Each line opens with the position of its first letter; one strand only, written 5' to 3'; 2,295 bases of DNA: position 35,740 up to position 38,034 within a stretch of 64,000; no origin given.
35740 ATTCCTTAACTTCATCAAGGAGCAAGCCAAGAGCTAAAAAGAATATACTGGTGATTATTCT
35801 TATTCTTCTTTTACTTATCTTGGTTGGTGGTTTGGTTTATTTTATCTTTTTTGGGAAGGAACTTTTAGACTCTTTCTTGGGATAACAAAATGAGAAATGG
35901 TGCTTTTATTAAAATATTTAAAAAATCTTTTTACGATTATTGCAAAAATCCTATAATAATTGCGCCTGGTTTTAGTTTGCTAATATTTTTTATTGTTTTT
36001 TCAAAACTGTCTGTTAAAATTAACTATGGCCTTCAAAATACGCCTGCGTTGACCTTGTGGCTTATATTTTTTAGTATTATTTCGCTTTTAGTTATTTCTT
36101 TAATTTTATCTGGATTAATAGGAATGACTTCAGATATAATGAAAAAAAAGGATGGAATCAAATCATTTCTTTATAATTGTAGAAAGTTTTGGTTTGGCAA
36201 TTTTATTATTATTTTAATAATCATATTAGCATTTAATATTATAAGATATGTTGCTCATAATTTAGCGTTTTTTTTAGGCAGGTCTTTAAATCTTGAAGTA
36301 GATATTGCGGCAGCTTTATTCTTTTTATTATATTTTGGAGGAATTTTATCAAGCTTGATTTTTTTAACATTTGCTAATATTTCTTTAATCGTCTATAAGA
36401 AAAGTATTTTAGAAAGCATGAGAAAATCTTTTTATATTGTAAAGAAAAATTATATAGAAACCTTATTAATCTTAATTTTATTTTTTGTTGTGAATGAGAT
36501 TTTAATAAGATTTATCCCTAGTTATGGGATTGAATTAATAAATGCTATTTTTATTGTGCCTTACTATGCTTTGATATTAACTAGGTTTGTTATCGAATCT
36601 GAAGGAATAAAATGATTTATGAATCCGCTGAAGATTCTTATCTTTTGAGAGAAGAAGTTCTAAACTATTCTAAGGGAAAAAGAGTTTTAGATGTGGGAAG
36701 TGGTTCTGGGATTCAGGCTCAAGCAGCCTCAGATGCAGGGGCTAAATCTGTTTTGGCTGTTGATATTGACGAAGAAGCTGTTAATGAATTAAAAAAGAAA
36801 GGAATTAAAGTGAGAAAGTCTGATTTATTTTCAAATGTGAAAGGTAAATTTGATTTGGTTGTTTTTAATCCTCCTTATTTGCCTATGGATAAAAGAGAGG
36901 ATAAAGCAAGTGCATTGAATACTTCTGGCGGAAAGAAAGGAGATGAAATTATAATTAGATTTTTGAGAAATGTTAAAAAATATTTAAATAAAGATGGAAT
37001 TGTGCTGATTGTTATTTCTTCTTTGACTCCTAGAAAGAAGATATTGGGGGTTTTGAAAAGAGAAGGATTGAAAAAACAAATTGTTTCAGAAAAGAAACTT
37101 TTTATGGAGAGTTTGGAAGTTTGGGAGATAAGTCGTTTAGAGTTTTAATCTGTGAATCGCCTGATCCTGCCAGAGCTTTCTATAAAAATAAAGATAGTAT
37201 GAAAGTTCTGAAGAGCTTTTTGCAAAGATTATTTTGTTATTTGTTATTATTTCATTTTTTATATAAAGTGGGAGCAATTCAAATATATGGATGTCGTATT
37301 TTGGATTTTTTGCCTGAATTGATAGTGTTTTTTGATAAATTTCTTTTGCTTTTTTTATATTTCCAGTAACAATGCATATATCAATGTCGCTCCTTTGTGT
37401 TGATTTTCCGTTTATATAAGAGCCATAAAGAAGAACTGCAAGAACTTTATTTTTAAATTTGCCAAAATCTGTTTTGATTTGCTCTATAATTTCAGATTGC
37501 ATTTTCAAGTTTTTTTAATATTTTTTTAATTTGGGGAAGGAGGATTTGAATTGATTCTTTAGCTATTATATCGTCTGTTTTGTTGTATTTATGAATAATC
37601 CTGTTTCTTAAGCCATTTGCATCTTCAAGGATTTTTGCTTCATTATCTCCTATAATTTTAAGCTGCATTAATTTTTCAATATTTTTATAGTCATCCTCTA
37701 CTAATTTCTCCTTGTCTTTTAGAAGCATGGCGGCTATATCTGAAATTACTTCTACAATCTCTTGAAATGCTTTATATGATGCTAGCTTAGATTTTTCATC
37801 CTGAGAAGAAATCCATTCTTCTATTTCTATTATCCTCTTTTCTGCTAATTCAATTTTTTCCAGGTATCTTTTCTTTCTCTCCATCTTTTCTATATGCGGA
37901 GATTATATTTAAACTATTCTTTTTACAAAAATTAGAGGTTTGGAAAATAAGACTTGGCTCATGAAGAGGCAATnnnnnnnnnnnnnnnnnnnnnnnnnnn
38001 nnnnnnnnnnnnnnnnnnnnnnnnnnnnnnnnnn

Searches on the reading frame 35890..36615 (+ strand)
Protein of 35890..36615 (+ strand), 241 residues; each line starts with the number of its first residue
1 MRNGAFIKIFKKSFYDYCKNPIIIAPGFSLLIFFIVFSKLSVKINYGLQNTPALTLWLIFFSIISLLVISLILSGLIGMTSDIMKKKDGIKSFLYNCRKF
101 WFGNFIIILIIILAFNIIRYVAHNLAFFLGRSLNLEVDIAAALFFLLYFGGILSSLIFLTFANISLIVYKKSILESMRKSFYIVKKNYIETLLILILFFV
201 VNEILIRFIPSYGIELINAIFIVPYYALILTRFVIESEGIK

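Call 11: search_protein_families(library=pfam, proteins=[window:35890-36615:+], max_evalue=0.001)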
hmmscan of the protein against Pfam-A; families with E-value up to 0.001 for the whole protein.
window:35890-36615:+ (241 aa): 1 family
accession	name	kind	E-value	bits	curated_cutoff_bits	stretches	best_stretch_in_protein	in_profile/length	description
PF25231.1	DUF7847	-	5.3e-05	23.1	28.7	1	17-206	14-197/252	Domain of unknown function (DUF7847)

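Call 88: search_protein_families(library=ncbifam, proteins=[window:35890-36615:+], max_evalue=0.01)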
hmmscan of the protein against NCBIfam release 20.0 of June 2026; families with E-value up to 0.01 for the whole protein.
window:35890-36615:+ (241 aa): 0 families

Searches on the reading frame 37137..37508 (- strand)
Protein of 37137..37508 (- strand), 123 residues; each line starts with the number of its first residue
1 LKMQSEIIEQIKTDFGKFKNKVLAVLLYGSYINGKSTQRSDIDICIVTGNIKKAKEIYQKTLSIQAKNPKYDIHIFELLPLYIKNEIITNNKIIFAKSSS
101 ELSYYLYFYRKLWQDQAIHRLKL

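Call 6: search_protein_families(library=pfam, proteins=[window:37137-37508:-], max_evalue=0.01)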
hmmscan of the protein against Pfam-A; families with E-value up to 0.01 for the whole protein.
window:37137-37508:- (123 aa): 3 families
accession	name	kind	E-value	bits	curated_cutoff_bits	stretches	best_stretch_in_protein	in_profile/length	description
PF18765.7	Polbeta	-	9.3e-14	51.8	26.9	1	11-98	3-91/93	Polymerase beta, Nucleotidyltransferase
PF01909.29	NTP_transf_2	-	1.6e-08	35.3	21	1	10-87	3-86/93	Nucleotidyltransferase domain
PF22600.2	MTPAP-like_central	-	7.5e-06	26.5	27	1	5-59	23-75/139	Poly(A) RNA polymerase, mitochondrial-like, central palm domain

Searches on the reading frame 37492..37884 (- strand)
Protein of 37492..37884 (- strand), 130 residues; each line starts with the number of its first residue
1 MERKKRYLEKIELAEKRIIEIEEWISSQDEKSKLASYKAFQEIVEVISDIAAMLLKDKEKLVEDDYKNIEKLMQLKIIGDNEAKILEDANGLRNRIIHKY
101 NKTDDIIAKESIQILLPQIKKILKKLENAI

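Call 6: search_protein_families(library=pfam, proteins=[window:37492-37884:-], max_evalue=0.01)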
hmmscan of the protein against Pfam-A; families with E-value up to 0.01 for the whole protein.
window:37492-37884:- (130 aa): 2 families
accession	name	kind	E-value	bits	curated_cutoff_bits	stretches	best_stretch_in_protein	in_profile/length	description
PF01934.22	HepT-like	-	3.3e-18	66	23.5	1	9-125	3-119/120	Ribonuclease HepT-like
PF13643.11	DUF4145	-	0.0013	19.1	23.1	1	53-103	24-75/88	Domain of unknown function (DUF4145)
